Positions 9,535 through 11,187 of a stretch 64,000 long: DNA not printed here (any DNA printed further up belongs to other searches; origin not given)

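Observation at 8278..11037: An MshEN (c-di-GMP-binding type) domain fused to HDOD lies immediately downstream of a sigma54 enhancer-binding response regulator.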

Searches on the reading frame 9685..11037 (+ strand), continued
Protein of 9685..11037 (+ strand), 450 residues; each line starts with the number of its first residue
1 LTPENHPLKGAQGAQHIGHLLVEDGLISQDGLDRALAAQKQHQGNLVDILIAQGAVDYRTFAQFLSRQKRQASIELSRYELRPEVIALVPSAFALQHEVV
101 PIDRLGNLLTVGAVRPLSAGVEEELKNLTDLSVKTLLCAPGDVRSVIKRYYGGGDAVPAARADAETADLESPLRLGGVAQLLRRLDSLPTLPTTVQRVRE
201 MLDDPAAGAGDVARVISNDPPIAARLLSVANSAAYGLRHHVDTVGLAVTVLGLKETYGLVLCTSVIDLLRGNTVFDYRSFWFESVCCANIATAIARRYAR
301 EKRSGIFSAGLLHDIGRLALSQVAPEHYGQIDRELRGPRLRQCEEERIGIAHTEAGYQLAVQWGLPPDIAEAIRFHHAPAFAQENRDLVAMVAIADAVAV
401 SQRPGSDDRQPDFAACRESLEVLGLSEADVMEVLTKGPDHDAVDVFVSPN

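Call 26: find_encoding_contigs(protein=P0010, flank=6000, max_places=2)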
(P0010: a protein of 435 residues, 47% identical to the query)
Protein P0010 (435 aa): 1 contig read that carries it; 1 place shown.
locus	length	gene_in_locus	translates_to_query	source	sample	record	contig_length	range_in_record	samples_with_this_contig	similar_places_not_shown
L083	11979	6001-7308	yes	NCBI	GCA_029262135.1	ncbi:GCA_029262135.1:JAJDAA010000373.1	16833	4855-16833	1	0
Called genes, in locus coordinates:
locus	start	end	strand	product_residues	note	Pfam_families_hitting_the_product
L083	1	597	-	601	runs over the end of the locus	PF13349:DUF4097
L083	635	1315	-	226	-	-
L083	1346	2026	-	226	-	PF04542:Sigma70_r2, PF08281:Sigma70_r4_2, PF04545:Sigma70_r4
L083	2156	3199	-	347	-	PF00437:T2SSE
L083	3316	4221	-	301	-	PF01565:FAD_binding_4, PF02873:MurB_C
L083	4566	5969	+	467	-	PF00072:Response_reg, PF00158:Sigma54_activat, PF14532:Sigma54_activ_2, PF07728:AAA_5 (weak), PF25601:AAA_lid_14, PF02954:HTH_8, PF18024:HTH_50 (weak)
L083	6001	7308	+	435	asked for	PF05157:MshEN, PF08668:HDOD, PF01966:HD (faint)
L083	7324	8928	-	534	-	PF17425:Arylsulfotran_N (weak), PF05935:Arylsulfotrans, PF14269:Arylsulfotran_2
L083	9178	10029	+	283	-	PF14237:GYF_2, PF06271:RDD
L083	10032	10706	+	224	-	PF14237:GYF_2, PF06271:RDD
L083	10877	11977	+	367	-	?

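Call 32: find_related_loci(query=A1, collection=metagenome_contigs, flank=6000)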
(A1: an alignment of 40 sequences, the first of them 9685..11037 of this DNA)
Query A1 (450 aa) in metagenome_contigs; peptide patterns used: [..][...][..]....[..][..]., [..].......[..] (x = any residue, [..] = any of these).
600 stretches matched a pattern (row limit reached: there are more); 539 encode a relative of the query (tblastn E <= 1e-3); the best 80 are kept; 80 distinct loci.
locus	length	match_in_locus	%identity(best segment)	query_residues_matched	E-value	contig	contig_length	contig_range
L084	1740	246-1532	46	15-434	7e-126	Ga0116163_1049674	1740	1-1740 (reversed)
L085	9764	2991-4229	47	15-425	2e-113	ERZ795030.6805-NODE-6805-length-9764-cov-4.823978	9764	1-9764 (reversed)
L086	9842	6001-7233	46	2-407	1e-112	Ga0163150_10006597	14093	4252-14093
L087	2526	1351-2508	45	10-398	2e-110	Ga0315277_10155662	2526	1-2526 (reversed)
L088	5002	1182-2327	45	17-395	5e-102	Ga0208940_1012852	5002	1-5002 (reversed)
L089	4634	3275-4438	44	15-396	9e-100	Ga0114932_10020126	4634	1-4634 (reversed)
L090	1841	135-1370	39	12-427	9e-86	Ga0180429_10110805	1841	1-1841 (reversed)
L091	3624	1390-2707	36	15-439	7e-67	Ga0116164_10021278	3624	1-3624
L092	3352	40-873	31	172-445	7e-42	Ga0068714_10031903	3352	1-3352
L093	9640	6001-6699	33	172-399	2e-41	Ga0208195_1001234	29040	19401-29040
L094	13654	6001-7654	31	178-432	2e-41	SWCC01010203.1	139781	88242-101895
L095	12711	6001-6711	35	168-396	5e-41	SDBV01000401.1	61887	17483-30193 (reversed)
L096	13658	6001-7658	30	180-432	6e-40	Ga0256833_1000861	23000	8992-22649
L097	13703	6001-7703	28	163-432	1e-39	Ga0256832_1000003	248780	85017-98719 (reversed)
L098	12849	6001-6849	34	164-434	5e-39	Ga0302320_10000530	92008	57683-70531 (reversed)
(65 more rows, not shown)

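Call 34: find_encoding_contigs(protein=P0040, flank=5000, max_places=1)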
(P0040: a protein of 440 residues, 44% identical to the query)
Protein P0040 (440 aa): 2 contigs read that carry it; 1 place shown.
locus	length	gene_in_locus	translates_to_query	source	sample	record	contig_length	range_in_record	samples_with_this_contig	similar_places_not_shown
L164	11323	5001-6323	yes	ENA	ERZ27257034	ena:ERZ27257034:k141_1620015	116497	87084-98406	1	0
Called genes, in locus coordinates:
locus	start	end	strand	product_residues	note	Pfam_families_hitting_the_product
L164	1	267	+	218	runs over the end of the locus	-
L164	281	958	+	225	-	-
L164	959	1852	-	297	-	PF01565:FAD_binding_4, PF02873:MurB_C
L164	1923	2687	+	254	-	PF06167:Peptidase_M90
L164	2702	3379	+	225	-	-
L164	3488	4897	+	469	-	PF00072:Response_reg, PF00158:Sigma54_activat, PF14532:Sigma54_activ_2, PF18024:HTH_50 (faint), PF25601:AAA_lid_14, PF02954:HTH_8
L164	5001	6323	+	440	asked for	PF05157:MshEN, PF08668:HDOD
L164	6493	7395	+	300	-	PF10672:Methyltrans_SAM, PF03602:Cons_hypoth95 (weak)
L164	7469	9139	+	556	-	PF02129:Peptidase_S15, PF08530:PepX_C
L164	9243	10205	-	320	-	PF04794:YdjC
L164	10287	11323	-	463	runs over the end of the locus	PF00033:Cytochrome_B, PF13631:Cytochrom_B_N_2, PF00032:Cytochrom_B_C, PF00034:Cytochrom_C (weak)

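Call 35: find_encoding_contigs(protein=P0024, flank=5000, max_places=1)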
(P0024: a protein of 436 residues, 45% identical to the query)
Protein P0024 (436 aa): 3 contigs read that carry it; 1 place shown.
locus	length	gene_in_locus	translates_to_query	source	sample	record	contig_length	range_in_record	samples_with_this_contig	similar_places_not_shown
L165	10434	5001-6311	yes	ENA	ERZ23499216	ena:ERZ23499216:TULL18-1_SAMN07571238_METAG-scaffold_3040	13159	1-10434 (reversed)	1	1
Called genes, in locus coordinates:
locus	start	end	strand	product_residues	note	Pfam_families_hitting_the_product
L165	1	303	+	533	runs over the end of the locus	-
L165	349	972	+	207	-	PF00730:HhH-GPD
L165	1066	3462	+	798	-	PF13231:PMT_2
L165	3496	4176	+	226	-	PF00834:Ribul_P_3_epim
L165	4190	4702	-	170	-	PF13238:AAA_18 (weak), PF13671:AAA_33 (faint), PF01202:SKI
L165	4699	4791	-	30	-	-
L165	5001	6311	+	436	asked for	PF05157:MshEN, PF08668:HDOD, PF01966:HD (faint)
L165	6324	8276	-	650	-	PF01551:Peptidase_M23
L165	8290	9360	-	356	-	PF13623:SurA_N_2, PF13624:SurA_N_3, PF13145:Rotamase_2, PF13616:Rotamase_3, PF00639:Rotamase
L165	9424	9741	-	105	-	-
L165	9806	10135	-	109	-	PF07883:Cupin_2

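Call 36: find_encoding_contigs(protein=P0004, flank=5000, max_places=1)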
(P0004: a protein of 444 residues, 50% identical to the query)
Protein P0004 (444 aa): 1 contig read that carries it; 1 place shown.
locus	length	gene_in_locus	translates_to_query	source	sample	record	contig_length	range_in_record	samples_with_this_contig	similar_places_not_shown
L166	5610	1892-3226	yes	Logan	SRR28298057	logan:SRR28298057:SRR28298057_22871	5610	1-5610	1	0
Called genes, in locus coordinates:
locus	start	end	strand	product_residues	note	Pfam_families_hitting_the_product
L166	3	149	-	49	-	?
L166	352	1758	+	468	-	PF00072:Response_reg (weak), PF00158:Sigma54_activat, PF14532:Sigma54_activ_2, PF00004:AAA (weak), PF07728:AAA_5 (weak), PF25601:AAA_lid_14, PF02954:HTH_8, PF18024:HTH_50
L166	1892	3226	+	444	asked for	PF05157:MshEN, PF08668:HDOD, PF01966:HD (weak)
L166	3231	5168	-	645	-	PF01551:Peptidase_M23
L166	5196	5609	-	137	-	?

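Call 37: find_encoding_contigs(protein=P0052, flank=5000, max_places=1)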
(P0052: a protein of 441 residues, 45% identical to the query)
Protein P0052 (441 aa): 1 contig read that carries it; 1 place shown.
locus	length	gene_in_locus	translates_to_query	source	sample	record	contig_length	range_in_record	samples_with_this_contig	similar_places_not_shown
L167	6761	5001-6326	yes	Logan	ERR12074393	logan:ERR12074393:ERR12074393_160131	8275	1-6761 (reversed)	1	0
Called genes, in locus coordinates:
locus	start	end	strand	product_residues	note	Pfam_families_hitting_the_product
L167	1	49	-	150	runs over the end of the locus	PF07606:DUF1569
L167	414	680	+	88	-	PF14357:DUF4404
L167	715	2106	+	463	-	PF00206:Lyase_1, PF10415:FumaraseC_C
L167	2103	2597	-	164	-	PF00731:AIRC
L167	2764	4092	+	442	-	PF03446:NAD_binding_2, PF03721:UDPG_MGDP_dh_N, PF00984:UDPG_MGDP_dh, PF03720:UDPG_MGDP_dh_C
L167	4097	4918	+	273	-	PF01925:TauE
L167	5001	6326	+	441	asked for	PF05157:MshEN, PF08668:HDOD, PF01966:HD (weak)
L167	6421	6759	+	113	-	?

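Call 51: predict_structure(alignment_id=A2)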
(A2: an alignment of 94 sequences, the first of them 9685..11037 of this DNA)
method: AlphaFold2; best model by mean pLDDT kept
length: 450 residues; sequences in the alignment: 94
mean_pLDDT: 89.5   pTM: 0.77
mean pLDDT of the five models: 89.5, 87.1, 86.3, 86.2, 84.8
residues with pLDDT >= 90: 327; 70-90: 85; 50-70: 21; < 50: 17
segments of 3 or more residues with pLDDT < 50: 1-4, 440-450
pLDDT, mean of each block of 10 residues (from residue 1): 54 88 97 96 92 93 81 69 96 97 97 94 98 93 92 68 78 89 92 95 96 97 92 83 96 92 85 89 92 93 92 96 94 94 95 97 94 97 97 97 88 95 97 76 45
secondary structure, 60 per line:
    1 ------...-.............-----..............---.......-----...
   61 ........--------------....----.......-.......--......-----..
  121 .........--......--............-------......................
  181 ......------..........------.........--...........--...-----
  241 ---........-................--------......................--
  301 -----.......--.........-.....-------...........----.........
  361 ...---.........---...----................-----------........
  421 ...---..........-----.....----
elements in order: H11-23 H29-42 H46-52 H58-68 H83-86 H91-97 E99-105 E108-113 H119-129 E132-137 H140-151 H159-186 H193-202 H209-217 H220-230 H244-251 H253-268 H277-298 H306-312 H315-323 H325-329 H337-347 H352-363 H367-375 H386-401 H413-423 H427-436 H442-446

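Call 53: fold_search(model_id=the predicted structure, library=pdb)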
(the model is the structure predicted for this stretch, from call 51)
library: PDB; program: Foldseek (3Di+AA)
matches with E <= 10: 247; with E <= 0.001: 28
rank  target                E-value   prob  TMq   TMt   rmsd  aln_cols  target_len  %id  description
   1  9qzk_A                6.1e-10  1.00  0.50  0.49  16.9       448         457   18  SadB of Pseudomonas aeruginosa (released 2025-05-28)
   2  3hc1                  1.1e-09  1.00  0.47  0.67   5.2       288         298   27  Crystal structure of HDOD domain protein with unknown function (NP_953345.1) from GEOBACTER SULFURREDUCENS at 1.90 A res (released 2009-06-02)
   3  3p3q_B                5.6e-09  1.00  0.33  0.54  11.0       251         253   26  Crystal Structure of MmoQ Response regulator from Methylococcus capsulatus str. Bath at the resolution 2.4A, Northeast (released 2010-11-10)
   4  3p3q_A                1.6e-08  1.00  0.30  0.50  11.2       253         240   28  Crystal Structure of MmoQ Response regulator from Methylococcus capsulatus str. Bath at the resolution 2.4A, Northeast (released 2010-11-10)
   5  3m1t                  1.9e-08  1.00  0.47  0.75   4.2       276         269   25  Crystal structure of Putative phosphohydrolase (YP_929327.1) from Shewanella amazonensis SB2B at 1.62 A resolution (released 2010-03-31)
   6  3mem                  2.2e-08  1.00  0.47  0.47  17.4       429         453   20  Crystal structure of a Putative signal transduction protein (Maqu_0641) from MARINOBACTER AQUAEOLEI VT8 at 2.25 A resolu (released 2010-05-19)
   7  3i7a                  2.1e-07  1.00  0.46  0.70   5.0       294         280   21  Crystal structure of Putative metal-dependent phosphohydrolase (YP_926882.1) from Shewanella amazonensis SB2B at 2.06 A  (released 2009-07-21)
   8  3ljx                  2.1e-07  1.00  0.30  0.49  11.0       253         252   26  Crystal Structure of MmoQ Response regulator (fragment 20-298) from Methylococcus capsulatus str. Bath, Northeast Struct (released 2010-02-16)
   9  5htl_B                4.0e-06  1.00  0.17  0.51   9.8       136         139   29  Structure of MshE with cdg (released 2016-10-05)
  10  9g1w_MODEL_1_A        2.1e-05  1.00  0.17  0.47  12.4       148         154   26  NMR solution structure of the Thermus thermophilus PilF-GSPIIA domain (released 2025-05-21)
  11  1vqr_C                4.4e-05  1.00  0.29  0.42  11.9       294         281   21  Crystal structure of a virulence factor (cj0248) from campylobacter jejuni subsp. jejuni at 2.25 A resolution (released 2004-12-28)
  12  5htl_A                5.0e-05  1.00  0.17  0.50   9.7       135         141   30  Structure of MshE with cdg (released 2016-10-05)
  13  1vqr_B                7.9e-05  1.00  0.29  0.42  11.6       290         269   22  Crystal structure of a virulence factor (cj0248) from campylobacter jejuni subsp. jejuni at 2.25 A resolution (released 2004-12-28)
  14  1vqr_A                9.3e-05  1.00  0.31  0.44  11.6       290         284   23  Crystal structure of a virulence factor (cj0248) from campylobacter jejuni subsp. jejuni at 2.25 A resolution (released 2004-12-28)
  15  1vqr_D                1.5e-04  1.00  0.28  0.42  11.4       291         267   22  Crystal structure of a virulence factor (cj0248) from campylobacter jejuni subsp. jejuni at 2.25 A resolution (released 2004-12-28)
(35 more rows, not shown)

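Call 63: search_protein_families(library=pfam, proteins=[L003:8309-9754:+, L003:11465-15526:+, L005:3406-4746:+, L005:6457-7107:+, L006:8741-9808:+, L008:11392-12549:+, L010:11388-12269:+, L012:2547-3317:+, L013:8767-9801:+, L013:11559-12797:+], max_evalue=0.00001)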
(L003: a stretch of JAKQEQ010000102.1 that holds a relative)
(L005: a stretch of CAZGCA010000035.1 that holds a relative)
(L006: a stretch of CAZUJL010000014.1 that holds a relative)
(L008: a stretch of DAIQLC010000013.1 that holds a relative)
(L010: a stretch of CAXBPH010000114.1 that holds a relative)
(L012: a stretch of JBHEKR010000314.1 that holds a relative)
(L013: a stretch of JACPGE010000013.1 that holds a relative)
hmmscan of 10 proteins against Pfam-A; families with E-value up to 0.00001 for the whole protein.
L003:8309-9754:+ (481 aa): 1 family
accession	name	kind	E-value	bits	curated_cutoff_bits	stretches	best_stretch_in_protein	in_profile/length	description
PF00860.26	Xan_ur_permease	-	8.1e-38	130.6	27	1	67-442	3-387/389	Permease family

L003:11465-15526:+ (1353 aa): 3 families
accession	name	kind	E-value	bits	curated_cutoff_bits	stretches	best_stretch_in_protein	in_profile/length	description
PF02868.21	Peptidase_M4_C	-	1.4e-29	103.5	24.4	1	459-617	1-160/165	Thermolysin metallopeptidase, alpha-helical domain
PF01447.24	Peptidase_M4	-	1.9e-18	67.8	22.4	1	349-456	32-145/145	Thermolysin metallopeptidase, catalytic domain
PF07504.19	FTP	-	3.8e-08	33.5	21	1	185-213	17-45/51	Fungalysin/Thermolysin Propeptide Motif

L005:3406-4746:+ (446 aa): 4 families
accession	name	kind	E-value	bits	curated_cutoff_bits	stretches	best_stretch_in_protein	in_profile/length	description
PF02878.22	PGM_PMM_I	-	1.9e-36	125.2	22.5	1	5-133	3-136/138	Phosphoglucomutase/phosphomannomutase, alpha/beta/alpha domain I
PF02879.22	PGM_PMM_II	-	3.3e-23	82.6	29.3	1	153-250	2-103/103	Phosphoglucomutase/phosphomannomutase, alpha/beta/alpha domain II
PF02880.22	PGM_PMM_III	-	8.1e-23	81.2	20.7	1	258-362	5-114/115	Phosphoglucomutase/phosphomannomutase, alpha/beta/alpha domain III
PF00408.26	PGM_PMM_IV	-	2.4e-07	31.1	23.1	1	390-439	21-66/68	Phosphoglucomutase/phosphomannomutase, C-terminal domain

L005:6457-7107:+ (216 aa): 1 family
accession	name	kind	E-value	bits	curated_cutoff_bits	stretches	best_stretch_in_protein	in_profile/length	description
PF06439.18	3keto-disac_hyd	-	1.9e-43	149.1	26.8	1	35-214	1-187/187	3-keto-disaccharide hydrolase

L006:8741-9808:+ (355 aa): 2 families
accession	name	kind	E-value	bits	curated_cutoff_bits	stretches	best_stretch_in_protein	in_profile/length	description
PF07596.16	SBP_bac_10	-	3e-14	54.1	23.3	1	33-79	2-46/268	Protein of unknown function (DUF1559)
PF07963.17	N_methyl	-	1.3e-09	37.6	21.2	1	3-28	2-27/27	Prokaryotic N-terminal methylation motif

L008:11392-12549:+ (385 aa): 2 families
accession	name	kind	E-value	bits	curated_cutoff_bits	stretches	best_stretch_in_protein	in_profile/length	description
PF07963.17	N_methyl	-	5.8e-10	38.8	21.2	1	65-91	1-27/27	Prokaryotic N-terminal methylation motif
PF07596.16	SBP_bac_10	-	3.4e-07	31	23.3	0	96-138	2-42/268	Protein of unknown function (DUF1559)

L010:11388-12269:+ (293 aa): 1 family
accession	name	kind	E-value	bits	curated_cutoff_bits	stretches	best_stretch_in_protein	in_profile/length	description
PF06283.17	ThuA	-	8.5e-36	124.6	33.4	1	26-264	1-209/209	Trehalose utilisation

L012:2547-3317:+ (256 aa): 4 families
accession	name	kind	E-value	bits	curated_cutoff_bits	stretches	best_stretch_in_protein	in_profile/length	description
PF13561.12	adh_short_C2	-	2.4e-55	188.2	27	1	12-250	1-235/236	Enoyl-(Acyl carrier protein) reductase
PF00106.31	adh_short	-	2.9e-53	180.7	26.6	1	6-193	1-185/195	short chain dehydrogenase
PF08659.16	KR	-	8.9e-11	42.5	22.6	1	9-165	4-156/180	KR domain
PF23441.1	SDR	-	2.7e-07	30.7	27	1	7-251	10-256/258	SDR-like rossmann domain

L013:8767-9801:+ (344 aa): 1 family
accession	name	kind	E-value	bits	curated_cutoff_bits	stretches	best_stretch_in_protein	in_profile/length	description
PF00248.27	Aldo_ket_red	-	2.6e-67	227.4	24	1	17-322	2-290/291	Aldo/keto reductase family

L013:11559-12797:+ (412 aa): 1 family
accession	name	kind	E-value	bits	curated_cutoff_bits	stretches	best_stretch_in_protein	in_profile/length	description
PF01979.26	Amidohydro_1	-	6.1e-06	26.2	25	1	51-390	4-343/345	Amidohydrolase family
